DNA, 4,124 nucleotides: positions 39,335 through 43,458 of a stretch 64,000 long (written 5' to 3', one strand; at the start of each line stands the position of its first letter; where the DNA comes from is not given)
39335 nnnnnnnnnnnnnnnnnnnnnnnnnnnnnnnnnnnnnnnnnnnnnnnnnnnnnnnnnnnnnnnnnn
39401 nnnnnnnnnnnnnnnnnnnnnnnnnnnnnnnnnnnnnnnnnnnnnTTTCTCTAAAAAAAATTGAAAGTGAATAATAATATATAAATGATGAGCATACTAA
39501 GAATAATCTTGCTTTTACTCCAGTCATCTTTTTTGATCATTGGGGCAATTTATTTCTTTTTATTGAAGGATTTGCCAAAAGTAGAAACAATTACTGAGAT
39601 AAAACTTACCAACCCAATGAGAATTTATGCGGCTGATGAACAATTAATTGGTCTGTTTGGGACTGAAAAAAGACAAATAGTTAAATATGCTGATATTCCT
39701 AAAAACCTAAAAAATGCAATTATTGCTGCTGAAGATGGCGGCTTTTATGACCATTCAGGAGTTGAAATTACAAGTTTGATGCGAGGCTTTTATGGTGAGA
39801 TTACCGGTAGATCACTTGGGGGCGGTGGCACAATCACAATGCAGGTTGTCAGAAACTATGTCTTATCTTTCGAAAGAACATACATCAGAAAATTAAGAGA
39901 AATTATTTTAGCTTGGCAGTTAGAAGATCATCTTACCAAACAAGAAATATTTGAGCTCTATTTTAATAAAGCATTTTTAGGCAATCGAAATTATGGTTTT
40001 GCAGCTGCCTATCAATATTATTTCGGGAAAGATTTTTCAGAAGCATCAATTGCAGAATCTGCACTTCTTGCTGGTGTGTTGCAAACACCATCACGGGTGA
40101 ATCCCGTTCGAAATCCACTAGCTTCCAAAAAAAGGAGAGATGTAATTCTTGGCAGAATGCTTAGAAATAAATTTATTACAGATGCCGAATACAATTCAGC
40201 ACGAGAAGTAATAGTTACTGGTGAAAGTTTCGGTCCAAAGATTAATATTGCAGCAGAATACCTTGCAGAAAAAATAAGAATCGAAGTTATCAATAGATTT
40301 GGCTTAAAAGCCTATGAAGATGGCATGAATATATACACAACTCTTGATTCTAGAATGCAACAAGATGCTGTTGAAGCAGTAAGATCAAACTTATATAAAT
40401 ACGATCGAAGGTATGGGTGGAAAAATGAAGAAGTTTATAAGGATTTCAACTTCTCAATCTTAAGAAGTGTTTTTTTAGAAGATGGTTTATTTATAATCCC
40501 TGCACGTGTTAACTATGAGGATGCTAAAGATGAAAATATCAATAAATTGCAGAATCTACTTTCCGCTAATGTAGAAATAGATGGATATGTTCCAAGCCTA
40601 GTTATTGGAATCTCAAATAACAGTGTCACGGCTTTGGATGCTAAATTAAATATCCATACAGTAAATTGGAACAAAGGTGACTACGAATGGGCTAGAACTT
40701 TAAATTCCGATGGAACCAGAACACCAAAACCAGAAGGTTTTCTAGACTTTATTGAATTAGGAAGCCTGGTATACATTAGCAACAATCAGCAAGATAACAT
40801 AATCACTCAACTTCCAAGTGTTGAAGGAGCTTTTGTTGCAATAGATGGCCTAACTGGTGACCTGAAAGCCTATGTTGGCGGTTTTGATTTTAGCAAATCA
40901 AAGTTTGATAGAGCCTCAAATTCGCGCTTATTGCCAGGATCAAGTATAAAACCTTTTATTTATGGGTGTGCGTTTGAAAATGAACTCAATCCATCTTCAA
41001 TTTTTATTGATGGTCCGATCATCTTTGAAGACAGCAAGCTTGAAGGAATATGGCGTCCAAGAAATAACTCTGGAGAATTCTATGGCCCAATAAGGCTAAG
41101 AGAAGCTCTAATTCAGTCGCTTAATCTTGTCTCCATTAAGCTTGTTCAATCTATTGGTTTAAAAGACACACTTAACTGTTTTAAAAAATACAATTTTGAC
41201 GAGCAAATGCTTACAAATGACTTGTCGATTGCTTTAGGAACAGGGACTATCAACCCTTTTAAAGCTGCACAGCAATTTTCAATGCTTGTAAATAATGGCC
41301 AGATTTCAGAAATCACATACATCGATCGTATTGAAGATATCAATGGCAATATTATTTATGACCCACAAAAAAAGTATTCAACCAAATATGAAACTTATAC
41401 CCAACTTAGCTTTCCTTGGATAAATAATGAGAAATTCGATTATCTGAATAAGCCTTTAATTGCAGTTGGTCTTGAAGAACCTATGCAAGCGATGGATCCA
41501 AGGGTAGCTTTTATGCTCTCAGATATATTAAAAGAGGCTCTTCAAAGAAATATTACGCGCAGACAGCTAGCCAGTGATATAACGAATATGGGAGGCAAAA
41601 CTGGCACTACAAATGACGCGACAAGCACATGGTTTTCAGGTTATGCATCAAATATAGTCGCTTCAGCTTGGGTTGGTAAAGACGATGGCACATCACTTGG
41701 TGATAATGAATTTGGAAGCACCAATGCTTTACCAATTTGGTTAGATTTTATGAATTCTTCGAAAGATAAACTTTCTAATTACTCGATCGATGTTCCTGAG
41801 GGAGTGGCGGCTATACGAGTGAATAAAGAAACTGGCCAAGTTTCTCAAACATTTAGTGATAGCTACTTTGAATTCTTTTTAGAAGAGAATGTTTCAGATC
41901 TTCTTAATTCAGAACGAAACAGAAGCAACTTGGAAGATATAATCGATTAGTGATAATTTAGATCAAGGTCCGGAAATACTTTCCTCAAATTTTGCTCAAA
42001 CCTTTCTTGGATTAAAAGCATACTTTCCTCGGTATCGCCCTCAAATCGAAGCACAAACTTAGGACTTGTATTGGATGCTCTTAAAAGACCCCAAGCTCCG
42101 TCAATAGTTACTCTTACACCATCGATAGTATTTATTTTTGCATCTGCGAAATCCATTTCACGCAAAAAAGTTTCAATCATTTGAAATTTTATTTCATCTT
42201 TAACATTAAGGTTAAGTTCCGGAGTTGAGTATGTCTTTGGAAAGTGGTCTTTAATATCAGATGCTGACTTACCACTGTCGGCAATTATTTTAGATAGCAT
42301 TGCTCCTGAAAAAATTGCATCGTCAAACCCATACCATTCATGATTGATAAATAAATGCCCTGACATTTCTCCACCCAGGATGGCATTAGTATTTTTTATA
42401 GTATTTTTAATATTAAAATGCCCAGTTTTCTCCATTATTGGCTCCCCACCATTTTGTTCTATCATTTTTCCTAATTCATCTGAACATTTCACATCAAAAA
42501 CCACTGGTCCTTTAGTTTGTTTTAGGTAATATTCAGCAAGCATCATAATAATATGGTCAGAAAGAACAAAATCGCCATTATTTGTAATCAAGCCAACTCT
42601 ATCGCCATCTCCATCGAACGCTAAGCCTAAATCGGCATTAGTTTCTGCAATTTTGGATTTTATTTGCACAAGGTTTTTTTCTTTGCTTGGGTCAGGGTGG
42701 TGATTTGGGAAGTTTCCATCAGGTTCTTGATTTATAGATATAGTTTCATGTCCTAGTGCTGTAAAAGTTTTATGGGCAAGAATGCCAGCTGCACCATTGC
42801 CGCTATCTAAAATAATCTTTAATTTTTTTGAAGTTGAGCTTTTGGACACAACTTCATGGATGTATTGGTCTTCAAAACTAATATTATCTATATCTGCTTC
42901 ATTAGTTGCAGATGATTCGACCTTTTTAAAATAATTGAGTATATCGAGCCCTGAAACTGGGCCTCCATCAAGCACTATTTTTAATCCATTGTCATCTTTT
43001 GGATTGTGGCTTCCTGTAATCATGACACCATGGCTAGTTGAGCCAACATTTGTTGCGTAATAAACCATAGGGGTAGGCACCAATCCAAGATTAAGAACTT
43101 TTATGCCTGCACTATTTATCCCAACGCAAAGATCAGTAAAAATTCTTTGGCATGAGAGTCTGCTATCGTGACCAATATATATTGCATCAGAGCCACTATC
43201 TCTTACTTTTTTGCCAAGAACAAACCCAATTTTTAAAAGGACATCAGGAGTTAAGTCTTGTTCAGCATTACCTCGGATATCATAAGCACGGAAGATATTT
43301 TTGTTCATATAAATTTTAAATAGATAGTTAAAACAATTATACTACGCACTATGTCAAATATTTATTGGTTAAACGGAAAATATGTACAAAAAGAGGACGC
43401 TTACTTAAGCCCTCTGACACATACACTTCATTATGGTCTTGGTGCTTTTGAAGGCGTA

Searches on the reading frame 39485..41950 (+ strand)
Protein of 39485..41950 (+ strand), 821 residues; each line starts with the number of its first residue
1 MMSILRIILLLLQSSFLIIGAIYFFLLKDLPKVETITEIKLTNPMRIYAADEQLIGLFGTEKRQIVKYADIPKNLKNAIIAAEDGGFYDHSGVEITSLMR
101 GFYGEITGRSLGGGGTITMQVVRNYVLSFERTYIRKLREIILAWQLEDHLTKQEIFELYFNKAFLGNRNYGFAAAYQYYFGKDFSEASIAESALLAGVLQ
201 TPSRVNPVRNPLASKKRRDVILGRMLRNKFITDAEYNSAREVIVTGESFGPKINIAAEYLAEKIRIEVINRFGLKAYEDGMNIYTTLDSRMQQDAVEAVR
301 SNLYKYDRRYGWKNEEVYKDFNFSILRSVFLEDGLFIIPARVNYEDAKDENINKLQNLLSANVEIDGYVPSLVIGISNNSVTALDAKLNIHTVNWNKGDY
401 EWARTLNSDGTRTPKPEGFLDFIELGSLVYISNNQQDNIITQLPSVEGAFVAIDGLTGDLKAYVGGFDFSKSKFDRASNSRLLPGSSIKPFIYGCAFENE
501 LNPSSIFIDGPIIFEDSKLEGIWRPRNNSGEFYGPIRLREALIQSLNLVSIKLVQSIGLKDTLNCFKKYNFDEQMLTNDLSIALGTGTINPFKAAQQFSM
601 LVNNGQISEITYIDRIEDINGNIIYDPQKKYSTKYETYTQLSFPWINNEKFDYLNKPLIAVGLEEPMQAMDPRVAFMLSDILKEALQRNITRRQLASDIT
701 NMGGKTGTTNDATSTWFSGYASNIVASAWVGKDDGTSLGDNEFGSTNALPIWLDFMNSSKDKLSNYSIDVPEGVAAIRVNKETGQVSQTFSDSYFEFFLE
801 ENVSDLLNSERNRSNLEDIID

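Call 54: search_protein_families(library=pfam, proteins=[window:39485-41950:+], max_evalue=0.000001)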
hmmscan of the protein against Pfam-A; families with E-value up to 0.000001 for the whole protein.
window:39485-41950:+ (821 aa): 3 families
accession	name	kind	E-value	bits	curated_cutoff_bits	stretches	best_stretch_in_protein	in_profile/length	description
PF00912.28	Transgly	-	5e-55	186.1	27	1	54-225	4-177/178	Transglycosylase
PF00905.27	Transpeptidase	-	1e-20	74.6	22.1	1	448-722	1-266/299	Penicillin binding protein transpeptidase domain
PF17092.11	PCB_OB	-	7.8e-08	33.5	27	1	345-446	11-111/111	Penicillin-binding protein OB-like domain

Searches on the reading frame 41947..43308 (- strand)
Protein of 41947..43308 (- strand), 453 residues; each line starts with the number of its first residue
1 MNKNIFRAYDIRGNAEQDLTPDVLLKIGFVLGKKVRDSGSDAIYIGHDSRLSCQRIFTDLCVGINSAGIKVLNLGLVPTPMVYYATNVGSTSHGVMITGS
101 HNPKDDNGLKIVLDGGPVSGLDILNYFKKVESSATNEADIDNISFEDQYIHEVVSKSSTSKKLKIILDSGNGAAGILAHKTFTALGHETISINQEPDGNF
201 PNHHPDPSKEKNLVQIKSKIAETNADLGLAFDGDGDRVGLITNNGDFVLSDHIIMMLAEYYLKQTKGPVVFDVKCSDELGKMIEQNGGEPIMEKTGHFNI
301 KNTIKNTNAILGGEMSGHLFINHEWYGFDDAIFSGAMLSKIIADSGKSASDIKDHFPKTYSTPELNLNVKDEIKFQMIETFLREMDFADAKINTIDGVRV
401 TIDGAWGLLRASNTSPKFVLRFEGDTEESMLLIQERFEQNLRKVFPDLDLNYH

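Call 3: search_protein_families(library=pfam, proteins=[window:41947-43308:-], max_evalue=0.01)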
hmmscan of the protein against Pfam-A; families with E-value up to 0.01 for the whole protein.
window:41947-43308:- (453 aa): 4 families
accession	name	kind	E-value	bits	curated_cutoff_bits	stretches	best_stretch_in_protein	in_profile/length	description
PF02878.22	PGM_PMM_I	-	1.5e-31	109.3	22.5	1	4-118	2-119/138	Phosphoglucomutase/phosphomannomutase, alpha/beta/alpha domain I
PF02879.22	PGM_PMM_II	-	3.7e-25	88.9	29.3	1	148-245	2-103/103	Phosphoglucomutase/phosphomannomutase, alpha/beta/alpha domain II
PF02880.22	PGM_PMM_III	-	1.4e-21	77.2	20.7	1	250-359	2-114/115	Phosphoglucomutase/phosphomannomutase, alpha/beta/alpha domain III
PF00408.26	PGM_PMM_IV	-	1.9e-08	34.7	23.1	1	364-437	1-65/68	Phosphoglucomutase/phosphomannomutase, C-terminal domain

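Call 4: search_protein_families(library=ncbifam, proteins=[window:41947-43308:-], max_evalue=0.01)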
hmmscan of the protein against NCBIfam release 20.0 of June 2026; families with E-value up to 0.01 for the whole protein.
window:41947-43308:- (453 aa): 7 families
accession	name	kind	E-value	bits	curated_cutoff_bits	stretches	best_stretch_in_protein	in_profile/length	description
NF046027.1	PhglucPhmanMutPgmG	equivalog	5.6e-122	407.7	600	1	3-441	7-450/460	phosphoglucomutase/phosphomannomutase PgmG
TIGR03990.1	Arch_GlmM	equivalog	4.8e-97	325.6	439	1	4-438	2-441/444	phosphoglucosamine mutase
NF007088.0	PRK09542.1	equivalog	6.1e-74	249.6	618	1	3-441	9-453/456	phosphomannomutase/phosphoglucomutase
TIGR01455.1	glmM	equivalog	2.9e-62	210.8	447.55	1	11-428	6-427/442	phosphoglucosamine mutase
NF011943.0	PRK15414.1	subfamily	2.5e-57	194.9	801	1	4-431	5-443/456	phosphomannomutase CpsG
NF005737.0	PRK07564.1-1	equivalog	7.4e-10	38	378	1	159-260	202-305/543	alpha-D-glucose phosphate-specific phosphoglucomutase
TIGR01132.1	pgm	equivalog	2.2e-05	23.1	778.05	1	40-119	78-167/546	phosphoglucomutase (alpha-D-glucose-1,6-bisphosphate-dependent)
